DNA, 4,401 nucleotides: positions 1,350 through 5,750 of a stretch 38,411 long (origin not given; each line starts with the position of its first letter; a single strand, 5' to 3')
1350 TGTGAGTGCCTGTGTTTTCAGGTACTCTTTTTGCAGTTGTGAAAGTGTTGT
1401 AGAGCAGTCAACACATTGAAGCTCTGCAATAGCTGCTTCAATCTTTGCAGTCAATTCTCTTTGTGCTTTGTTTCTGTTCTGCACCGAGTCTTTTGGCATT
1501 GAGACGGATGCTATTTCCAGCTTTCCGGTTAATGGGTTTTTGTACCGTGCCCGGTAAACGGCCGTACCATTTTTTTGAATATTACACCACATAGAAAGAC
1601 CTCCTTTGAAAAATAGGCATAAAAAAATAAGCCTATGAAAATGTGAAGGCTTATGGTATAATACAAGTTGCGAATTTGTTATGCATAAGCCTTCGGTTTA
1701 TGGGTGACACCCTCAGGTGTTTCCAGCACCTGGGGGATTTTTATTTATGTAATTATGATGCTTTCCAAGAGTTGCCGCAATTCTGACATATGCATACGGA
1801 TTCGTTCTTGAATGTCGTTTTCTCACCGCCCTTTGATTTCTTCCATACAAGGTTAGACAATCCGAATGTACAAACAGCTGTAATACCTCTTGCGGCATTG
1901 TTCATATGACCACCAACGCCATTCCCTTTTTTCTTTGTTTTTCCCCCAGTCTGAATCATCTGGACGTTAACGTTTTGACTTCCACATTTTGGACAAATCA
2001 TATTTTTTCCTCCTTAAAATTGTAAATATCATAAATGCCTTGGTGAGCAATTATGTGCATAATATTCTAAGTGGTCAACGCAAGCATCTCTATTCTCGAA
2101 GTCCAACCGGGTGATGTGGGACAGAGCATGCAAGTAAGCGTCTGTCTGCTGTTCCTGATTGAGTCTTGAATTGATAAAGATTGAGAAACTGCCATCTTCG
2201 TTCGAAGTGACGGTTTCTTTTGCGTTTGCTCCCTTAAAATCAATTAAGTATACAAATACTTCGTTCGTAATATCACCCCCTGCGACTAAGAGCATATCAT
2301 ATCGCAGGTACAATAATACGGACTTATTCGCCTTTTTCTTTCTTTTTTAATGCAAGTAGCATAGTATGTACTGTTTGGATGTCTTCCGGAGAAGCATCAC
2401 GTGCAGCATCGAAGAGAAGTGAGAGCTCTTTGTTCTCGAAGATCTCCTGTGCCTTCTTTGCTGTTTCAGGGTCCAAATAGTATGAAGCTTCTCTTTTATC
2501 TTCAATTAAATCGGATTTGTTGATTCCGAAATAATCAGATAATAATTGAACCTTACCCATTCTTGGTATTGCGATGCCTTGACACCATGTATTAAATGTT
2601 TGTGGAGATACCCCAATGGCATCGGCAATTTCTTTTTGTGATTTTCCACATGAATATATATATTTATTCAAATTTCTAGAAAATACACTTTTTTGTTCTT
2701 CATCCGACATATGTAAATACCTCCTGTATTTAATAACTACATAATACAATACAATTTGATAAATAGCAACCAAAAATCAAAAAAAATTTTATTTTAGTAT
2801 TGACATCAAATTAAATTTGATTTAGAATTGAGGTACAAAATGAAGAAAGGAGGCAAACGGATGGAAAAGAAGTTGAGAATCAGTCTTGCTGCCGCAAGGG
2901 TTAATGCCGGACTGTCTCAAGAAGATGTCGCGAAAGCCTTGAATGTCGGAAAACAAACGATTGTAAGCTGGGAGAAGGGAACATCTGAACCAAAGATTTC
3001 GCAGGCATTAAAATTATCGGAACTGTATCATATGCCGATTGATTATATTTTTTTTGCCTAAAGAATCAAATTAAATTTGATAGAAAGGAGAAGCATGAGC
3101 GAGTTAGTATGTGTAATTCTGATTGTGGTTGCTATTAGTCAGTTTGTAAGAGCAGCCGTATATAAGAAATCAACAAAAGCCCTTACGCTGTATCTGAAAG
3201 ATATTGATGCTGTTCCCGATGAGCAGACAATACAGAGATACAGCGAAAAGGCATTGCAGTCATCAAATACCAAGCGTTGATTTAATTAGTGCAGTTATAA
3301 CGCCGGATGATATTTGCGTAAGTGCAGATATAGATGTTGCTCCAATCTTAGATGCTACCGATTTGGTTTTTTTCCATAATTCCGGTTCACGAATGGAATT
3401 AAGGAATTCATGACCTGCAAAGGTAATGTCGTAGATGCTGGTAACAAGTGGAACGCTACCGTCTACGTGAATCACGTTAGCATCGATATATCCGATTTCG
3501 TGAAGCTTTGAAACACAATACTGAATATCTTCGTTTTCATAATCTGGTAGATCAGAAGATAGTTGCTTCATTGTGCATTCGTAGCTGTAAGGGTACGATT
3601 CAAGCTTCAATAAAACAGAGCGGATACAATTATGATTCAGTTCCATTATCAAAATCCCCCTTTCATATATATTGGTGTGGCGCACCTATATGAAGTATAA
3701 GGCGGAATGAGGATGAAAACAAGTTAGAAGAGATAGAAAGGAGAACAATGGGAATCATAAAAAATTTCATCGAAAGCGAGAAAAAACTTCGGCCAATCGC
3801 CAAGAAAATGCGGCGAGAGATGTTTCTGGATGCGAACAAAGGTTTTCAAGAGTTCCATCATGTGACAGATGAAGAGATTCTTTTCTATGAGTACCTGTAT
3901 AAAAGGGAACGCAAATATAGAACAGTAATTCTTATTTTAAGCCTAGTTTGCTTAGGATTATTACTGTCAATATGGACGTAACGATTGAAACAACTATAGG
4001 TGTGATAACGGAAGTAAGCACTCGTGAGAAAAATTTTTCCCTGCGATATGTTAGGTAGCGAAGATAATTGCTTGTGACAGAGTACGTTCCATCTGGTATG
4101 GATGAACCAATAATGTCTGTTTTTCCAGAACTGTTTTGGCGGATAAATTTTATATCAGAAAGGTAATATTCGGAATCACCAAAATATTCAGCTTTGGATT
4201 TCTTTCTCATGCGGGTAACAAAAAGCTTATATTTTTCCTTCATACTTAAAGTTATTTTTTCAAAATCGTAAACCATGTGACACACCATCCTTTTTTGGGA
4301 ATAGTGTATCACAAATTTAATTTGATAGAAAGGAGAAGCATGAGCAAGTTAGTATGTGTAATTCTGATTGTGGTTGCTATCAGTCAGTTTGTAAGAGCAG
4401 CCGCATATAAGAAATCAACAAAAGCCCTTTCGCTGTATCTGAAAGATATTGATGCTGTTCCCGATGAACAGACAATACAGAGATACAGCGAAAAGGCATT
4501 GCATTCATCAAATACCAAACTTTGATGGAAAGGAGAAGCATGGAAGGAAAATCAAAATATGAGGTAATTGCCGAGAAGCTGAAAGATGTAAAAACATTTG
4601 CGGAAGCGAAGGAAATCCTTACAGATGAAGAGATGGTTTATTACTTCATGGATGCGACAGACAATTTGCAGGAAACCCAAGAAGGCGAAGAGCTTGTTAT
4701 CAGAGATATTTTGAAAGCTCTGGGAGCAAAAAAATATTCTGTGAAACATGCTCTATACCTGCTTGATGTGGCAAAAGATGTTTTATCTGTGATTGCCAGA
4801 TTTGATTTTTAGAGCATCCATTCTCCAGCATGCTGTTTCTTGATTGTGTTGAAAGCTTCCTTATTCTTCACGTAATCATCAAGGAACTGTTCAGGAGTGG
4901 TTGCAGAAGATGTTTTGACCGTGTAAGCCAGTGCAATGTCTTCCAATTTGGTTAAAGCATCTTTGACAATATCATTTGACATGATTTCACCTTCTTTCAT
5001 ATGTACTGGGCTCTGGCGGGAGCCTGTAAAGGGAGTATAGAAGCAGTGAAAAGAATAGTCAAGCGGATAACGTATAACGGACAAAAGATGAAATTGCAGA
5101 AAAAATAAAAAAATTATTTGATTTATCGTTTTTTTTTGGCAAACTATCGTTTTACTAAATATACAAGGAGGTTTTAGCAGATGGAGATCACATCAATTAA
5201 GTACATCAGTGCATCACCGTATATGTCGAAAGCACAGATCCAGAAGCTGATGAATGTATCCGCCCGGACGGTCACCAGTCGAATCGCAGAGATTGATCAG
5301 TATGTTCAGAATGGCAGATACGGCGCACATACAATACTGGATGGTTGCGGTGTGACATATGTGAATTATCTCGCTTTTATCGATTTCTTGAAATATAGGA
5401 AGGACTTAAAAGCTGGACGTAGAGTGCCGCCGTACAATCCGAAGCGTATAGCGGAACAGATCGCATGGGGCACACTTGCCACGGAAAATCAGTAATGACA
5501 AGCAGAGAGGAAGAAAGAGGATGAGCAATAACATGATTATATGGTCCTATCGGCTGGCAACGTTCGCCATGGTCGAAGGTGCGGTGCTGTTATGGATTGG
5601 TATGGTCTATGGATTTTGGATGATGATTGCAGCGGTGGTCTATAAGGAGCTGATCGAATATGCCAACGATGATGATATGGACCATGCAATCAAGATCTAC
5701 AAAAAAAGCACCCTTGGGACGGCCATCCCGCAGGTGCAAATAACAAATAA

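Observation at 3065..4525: Accessory cassette bracketed by ~217-bp direct repeats beside the lysogeny switch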

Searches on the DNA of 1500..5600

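Call 63: search_rna_families(source=window, start=1500, end=5600, threshold=evalue, max_evalue=1)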
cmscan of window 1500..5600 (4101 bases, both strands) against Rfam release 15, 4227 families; matches with E-value up to 1: 0.
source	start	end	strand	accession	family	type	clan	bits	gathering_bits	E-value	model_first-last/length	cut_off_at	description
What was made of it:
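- Tried and rejected: Rfam found no family in 1500-5600 (call 63).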

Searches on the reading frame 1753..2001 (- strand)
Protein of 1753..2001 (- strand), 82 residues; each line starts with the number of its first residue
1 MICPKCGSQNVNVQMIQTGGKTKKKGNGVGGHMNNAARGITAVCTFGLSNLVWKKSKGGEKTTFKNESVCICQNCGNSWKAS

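Call 11: search_protein_families(library=pfam, max_evalue=0.1, proteins=[window:1753-2001:-])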
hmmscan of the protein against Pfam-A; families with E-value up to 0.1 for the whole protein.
window:1753-2001:- (82 aa): 8 families
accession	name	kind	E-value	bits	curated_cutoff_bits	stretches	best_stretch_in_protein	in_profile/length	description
PF08274.17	Zn_Ribbon_YjdM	-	0.0012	19.2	30.8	0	1-9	20-28/30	PhnA Zinc-Ribbon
PF01096.23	Zn_ribbon_TFIIS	-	0.0014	18.9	21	0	2-18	2-18/39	Transcription factor S-II (TFIIS)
PF13240.11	Zn_Ribbon_1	-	0.02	15.1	25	0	3-10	2-9/23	zinc-ribbon domain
PF08792.16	A2L_zn_ribbon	-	0.05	13.7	22.9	0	65-78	17-30/33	A2L zinc ribbon domain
PF09855.14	Zn_ribbon_13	-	0.055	14.1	23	1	3-21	2-20/63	Nucleic-acid-binding protein containing Zn-ribbon domain (DUF2082)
PF08271.17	Zn_Ribbon_TF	-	0.055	13.5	29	0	1-10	1-10/43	TFIIB zinc-binding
PF13248.11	Zn_ribbon_3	-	0.06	13.3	27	0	3-15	5-16/26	zinc-ribbon domain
PF11781.13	Zn_ribbon_RRN7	-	0.065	13.3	27.1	0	1-9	5-13/32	Zinc-finger of RNA-polymerase I-specific TFIIB, Rrn7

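Call 12: search_protein_families(library=phrogs, max_evalue=0.1, proteins=[window:1753-2001:-])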
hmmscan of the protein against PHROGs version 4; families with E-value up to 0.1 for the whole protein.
window:1753-2001:- (82 aa): 5 families
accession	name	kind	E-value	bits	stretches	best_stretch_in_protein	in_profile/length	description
phrog_2945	-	unknown function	0.00034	21.4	1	1-13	10-22/68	-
phrog_23186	-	unknown function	0.014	16.4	0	53-78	31-58/67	-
phrog_13972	-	DNA, RNA and nucleotide metabolism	0.018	16.2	0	1-18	40-57/75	DNA ligase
phrog_5516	-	unknown function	0.023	15.8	0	2-14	6-18/90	-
phrog_3221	-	unknown function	0.098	13.6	0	67-77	11-21/57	-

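Call 13: search_protein_families(library=padloc, max_evalue=0.1, proteins=[window:1753-2001:-])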
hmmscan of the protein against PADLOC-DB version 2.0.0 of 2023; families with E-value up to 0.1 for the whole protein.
window:1753-2001:- (82 aa): 0 families

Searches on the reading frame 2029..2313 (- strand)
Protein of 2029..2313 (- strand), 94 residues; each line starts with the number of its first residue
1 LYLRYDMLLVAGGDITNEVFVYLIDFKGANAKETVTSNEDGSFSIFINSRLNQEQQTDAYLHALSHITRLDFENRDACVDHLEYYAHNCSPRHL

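Call 11: search_protein_families(library=pfam, max_evalue=0.1, proteins=[window:2029-2313:-])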
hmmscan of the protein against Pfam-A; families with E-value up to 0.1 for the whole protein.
window:2029-2313:- (94 aa): 1 family
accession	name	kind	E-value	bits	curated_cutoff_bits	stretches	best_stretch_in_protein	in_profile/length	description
PF14783.12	BBS2_Mid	-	0.06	13.9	27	1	22-72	3-53/108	Ciliary BBSome complex subunit 2, middle region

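Call 12: search_protein_families(library=phrogs, max_evalue=0.1, proteins=[window:2029-2313:-])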
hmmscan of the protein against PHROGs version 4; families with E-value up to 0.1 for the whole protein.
window:2029-2313:- (94 aa): 3 families
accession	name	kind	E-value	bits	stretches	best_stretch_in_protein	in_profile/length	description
phrog_20886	-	unknown function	5.9e-23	81.4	1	23-88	7-70/72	-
phrog_20936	-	unknown function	1.9e-10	42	1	31-89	17-74/91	-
phrog_87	-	other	0.065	14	1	39-90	68-123/227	metallo-protease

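Call 13: search_protein_families(library=padloc, max_evalue=0.1, proteins=[window:2029-2313:-])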
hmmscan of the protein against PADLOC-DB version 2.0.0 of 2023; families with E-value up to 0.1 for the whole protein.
window:2029-2313:- (94 aa): 0 families

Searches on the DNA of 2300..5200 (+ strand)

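Call 14: search_dna_similar(query=window:2300-5200:+, collection=phages, mode=distant, max_rows=20)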
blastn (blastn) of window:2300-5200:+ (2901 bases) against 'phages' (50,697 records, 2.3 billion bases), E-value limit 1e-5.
Records with a match: 1; places in all: 1; records where one place covers at least 80% of the query: 0.
Best place of each record, by identity: 60-80% 1.
By first word of the organism name: Streptococcus 1.
By host as written in the record: Streptococcus mutans KSM96 1.
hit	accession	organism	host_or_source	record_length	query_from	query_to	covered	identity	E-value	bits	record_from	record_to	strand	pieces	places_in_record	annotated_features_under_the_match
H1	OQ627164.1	Streptococcus phage phiKSM96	Streptococcus mutans KSM96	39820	200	267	2%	79.4%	3e-6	61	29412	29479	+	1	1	hypothetical protein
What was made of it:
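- Tried and rejected: The GenBank phage collection holds no relative; the only hit was a 68-nt chance-level match (call 14).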

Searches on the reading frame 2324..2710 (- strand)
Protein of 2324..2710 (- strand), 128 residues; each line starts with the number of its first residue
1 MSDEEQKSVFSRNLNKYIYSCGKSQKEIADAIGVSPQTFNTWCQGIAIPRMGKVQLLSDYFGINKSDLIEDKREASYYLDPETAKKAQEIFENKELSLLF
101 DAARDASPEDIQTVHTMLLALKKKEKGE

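Call 11: search_protein_families(library=pfam, max_evalue=0.1, proteins=[window:2324-2710:-])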
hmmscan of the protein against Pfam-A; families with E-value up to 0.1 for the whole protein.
window:2324-2710:- (128 aa): 15 families
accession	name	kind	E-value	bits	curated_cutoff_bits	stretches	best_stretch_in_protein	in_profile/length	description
PF01381.28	HTH_3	-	3.9e-08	33.7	23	1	21-66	8-53/55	Helix-turn-helix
PF13560.12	HTH_31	-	4.6e-05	24.1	27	1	21-63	13-56/64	Helix-turn-helix domain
PF13443.12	HTH_26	-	0.0003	21.4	22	1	22-71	10-60/63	Cro/C1-type HTH DNA-binding domain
PF04967.18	HTH_10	-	0.0024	18.1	23.1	0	24-40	25-41/53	HTH DNA binding domain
PF13384.12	HTH_23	-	0.0029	17.8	24.6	1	20-42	15-37/50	Homeodomain-like domain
PF07022.19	Phage_CI_repr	-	0.0043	17.8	22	1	23-44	13-34/65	Bacteriophage CI repressor helix-turn-helix domain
PF08281.18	Sigma70_r4_2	-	0.0054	16.8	25.7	1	21-42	25-46/54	Sigma-70, region 4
PF13412.12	HTH_24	-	0.011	15.7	21.9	1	23-40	18-35/48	Winged helix-turn-helix DNA-binding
PF13518.12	HTH_28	-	0.013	16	25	1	22-44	12-34/52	Helix-turn-helix domain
PF13551.12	HTH_29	-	0.02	15.4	28.1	1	19-42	8-32/64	Winged helix-turn helix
PF21321.3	HTH_66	-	0.03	15.2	24.3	1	24-55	4-35/83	Putative DNA-binding HTH domain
PF13936.12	HTH_38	-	0.037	14.2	27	1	20-38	18-36/44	Helix-turn-helix domain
PF00196.25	GerE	-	0.059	13.4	23.5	1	22-42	17-37/57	Bacterial regulatory proteins, luxR family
PF15943.11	YdaS_toxin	-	0.073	13.3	30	0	17-44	4-30/65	Bacterial toxin YdaS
PF12116.14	SpoIIID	-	0.093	13.3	27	0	58-93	26-61/82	Stage III sporulation protein D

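Call 12: search_protein_families(library=phrogs, max_evalue=0.1, proteins=[window:2324-2710:-])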
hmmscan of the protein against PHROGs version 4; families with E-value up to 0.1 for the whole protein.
window:2324-2710:- (128 aa): 28 families (the best 25 are shown)
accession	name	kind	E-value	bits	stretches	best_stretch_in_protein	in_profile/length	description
phrog_2967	-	transcription regulation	8.3e-16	59.2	1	1-92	2-88/225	transcriptional regulator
phrog_8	-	transcription regulation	6.4e-12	46.6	1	10-85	77-150/346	transcriptional regulator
phrog_3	-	transcription regulation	4.2e-10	41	1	5-90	84-167/430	transcriptional repressor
phrog_4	-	transcription regulation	1.1e-08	35.5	1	7-74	130-197/400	transcriptional repressor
phrog_35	-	transcription regulation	1.9e-06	29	1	12-58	76-121/181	transcriptional repressor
phrog_2328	-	transcription regulation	3.1e-06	28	1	9-73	15-79/128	transcriptional repressor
phrog_4151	-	DNA, RNA and nucleotide metabolism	1.3e-05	26.1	1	11-44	9-42/154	DNA binding protein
phrog_309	-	head and packaging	0.00016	22.8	1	20-44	154-178/319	terminase small subunit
phrog_296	-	integration and excision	0.00032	20.5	1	3-45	221-263/626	DNA transposition protein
phrog_9425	-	transcription regulation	0.0014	19.3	1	20-64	18-63/72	transcriptional repressor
phrog_2439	-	transcription regulation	0.0017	18.3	1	10-74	8-72/367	transcriptional regulator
phrog_4836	-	transcription regulation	0.0028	18.3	1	19-76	85-142/194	CII-like regulator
phrog_19880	-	transcription regulation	0.0095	17.2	0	6-52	57-102/136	transcriptional regulator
phrog_1124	-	transcription regulation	0.013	16.1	1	10-45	5-43/177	transcriptional regulator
phrog_4779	-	transcription regulation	0.014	16.9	1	13-52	6-46/98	transcriptional regulator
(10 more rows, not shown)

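Call 13: search_protein_families(library=padloc, max_evalue=0.1, proteins=[window:2324-2710:-])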
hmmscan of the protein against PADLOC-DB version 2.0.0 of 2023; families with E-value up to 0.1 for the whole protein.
window:2324-2710:- (128 aa): 5 families
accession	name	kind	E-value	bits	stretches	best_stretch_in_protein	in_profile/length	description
PDLC04775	PDC-M69A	-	3.6e-05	22.2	1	12-75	10-73/113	-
PDLC03951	RmrA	-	0.00088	16.3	1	12-74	11-77/400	-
PDLC03954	RmrA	-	0.0011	16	1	11-75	12-76/380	-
PDLC04133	mad1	-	0.01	14.1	1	24-43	7-26/60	mads_1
PDLC03947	RmrA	-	0.016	12.1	1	5-58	7-60/383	-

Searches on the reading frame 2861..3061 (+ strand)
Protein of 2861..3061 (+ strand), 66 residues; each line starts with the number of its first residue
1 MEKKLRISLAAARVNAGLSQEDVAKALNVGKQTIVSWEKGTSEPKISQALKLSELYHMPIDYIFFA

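Call 11: search_protein_families(library=pfam, max_evalue=0.1, proteins=[window:2861-3061:+])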
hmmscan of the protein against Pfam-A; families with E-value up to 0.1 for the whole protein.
window:2861-3061:+ (66 aa): 14 families
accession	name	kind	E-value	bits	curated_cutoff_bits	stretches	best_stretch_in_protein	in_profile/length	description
PF01381.28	HTH_3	-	4.6e-15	55.8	23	1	9-63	1-55/55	Helix-turn-helix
PF12844.13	HTH_19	-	1.7e-08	34.7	30.2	1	9-64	4-59/64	Helix-turn-helix domain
PF13560.12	HTH_31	-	1.8e-08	35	27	1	9-59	6-57/64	Helix-turn-helix domain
PF13413.12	HTH_25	-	0.0001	22.4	24.6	1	9-41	2-34/62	Helix-turn-helix domain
PF13384.12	HTH_23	-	0.00014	22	24.6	1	3-37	6-37/50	Homeodomain-like domain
PF02796.21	HTH_7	-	0.0044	17.6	23.8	1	6-34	10-38/45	Helix-turn-helix domain of resolvase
PF13936.12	HTH_38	-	0.017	15.3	27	1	11-34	14-37/44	Helix-turn-helix domain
PF00196.25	GerE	-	0.023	14.7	23.5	0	14-34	14-34/57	Bacterial regulatory proteins, luxR family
PF13518.12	HTH_28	-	0.03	14.8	25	1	3-39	1-34/52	Helix-turn-helix domain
PF07022.19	Phage_CI_repr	-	0.032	15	22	1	20-64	15-58/65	Bacteriophage CI repressor helix-turn-helix domain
PF04218.19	CENP-B_N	-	0.052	13.6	21.2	1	13-38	18-43/53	CENP-B N-terminal DNA-binding domain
PF14590.12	DUF4447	-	0.068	13.4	27.2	1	7-54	10-57/166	Domain of unknown function (DUF4447)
PF20432.4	Xre-like-HTH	-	0.079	13.7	25.8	1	16-48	22-52/63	Antitoxin Xre-like helix-turn-helix domain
PF01527.26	HTH_Tnp_1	-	0.084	13.6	24.1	1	6-41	12-47/75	Transposase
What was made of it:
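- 2861..3061 (+): Cro-like HTH_3 protein (66 aa), first early gene. Pfam HTH_3 at 4.6e-15 (call 11).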

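Call 12: search_protein_families(library=phrogs, max_evalue=0.1, proteins=[window:2861-3061:+])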
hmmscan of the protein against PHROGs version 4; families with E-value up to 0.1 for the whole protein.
window:2861-3061:+ (66 aa): 49 families (the best 25 are shown)
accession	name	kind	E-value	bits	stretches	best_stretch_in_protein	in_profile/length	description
phrog_8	-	transcription regulation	3.9e-13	50.6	1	12-64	84-136/346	transcriptional regulator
phrog_3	-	transcription regulation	7e-12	46.8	1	1-65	85-147/430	transcriptional repressor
phrog_2439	-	transcription regulation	6.5e-10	39.4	1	8-63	11-66/367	transcriptional regulator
phrog_2104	-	unknown function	1e-08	36.3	1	8-59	43-94/103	-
phrog_4836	-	transcription regulation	1.7e-08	35.3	1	7-50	78-121/194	CII-like regulator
phrog_4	-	transcription regulation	1.8e-08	34.8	1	9-64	141-192/400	transcriptional repressor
phrog_1373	-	transcription regulation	1.4e-07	32.6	1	8-61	67-120/166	transcriptional regulator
phrog_2967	-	transcription regulation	4.2e-07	30.7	1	3-58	9-64/225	transcriptional regulator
phrog_2328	-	transcription regulation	8e-07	29.9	1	9-60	20-71/128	transcriptional repressor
phrog_6499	-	transcription regulation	1.8e-06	28.4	1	1-59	3-67/157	transcriptional regulator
phrog_7396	-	unknown function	3.9e-06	27.7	1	9-64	20-78/227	-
phrog_4739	-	unknown function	6e-06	27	1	8-54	71-117/167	-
phrog_1124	-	transcription regulation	7.3e-06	26.6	1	6-57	8-60/177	transcriptional regulator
phrog_7950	-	transcription regulation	1.3e-05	26.1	1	9-45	12-47/68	transcriptional repressor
phrog_664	-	DNA, RNA and nucleotide metabolism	1.6e-05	25.8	1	4-44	87-127/210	DNA binding protein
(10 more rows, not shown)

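Call 13: search_protein_families(library=padloc, max_evalue=0.1, proteins=[window:2861-3061:+])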
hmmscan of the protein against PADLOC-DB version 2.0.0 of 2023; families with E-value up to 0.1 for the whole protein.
window:2861-3061:+ (66 aa): 18 families
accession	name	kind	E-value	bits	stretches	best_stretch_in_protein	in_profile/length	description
PDLC03952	RmrA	-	7.3e-09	32.9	1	9-63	27-81/395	-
PDLC03947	RmrA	-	7.3e-09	32.9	1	9-64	16-71/383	-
PDLC02926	HTH_VI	-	1.4e-08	32.9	1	9-65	6-62/92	-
PDLC03944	RmrA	-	1.8e-08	31.8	1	9-64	11-66/384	-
PDLC03954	RmrA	-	5.1e-08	30.2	1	9-63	15-69/380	-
PDLC03945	RmrA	-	1.4e-07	29.1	1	9-63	7-61/394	-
PDLC03949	RmrA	-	2.2e-07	28.1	1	9-64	7-62/363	-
PDLC03951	RmrA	-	3.2e-07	27.6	1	9-63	13-67/400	-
PDLC03948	RmrA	-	5.2e-06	23.6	1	9-64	13-68/397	-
PDLC03667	Control_protein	-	1.8e-05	23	1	5-64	2-65/101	control protein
PDLC03955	RmrA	-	4.2e-05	20.9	1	8-62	24-78/371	-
PDLC03956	RmrA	-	0.00052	17.2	1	11-63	15-68/399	-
PDLC03946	RmrA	-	0.00095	16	1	9-64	7-62/357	-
PDLC04133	mad1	-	0.003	15.8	1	18-39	6-27/60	mads_1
PDLC03950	RmrA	-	0.0075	13.3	1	9-63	7-61/369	-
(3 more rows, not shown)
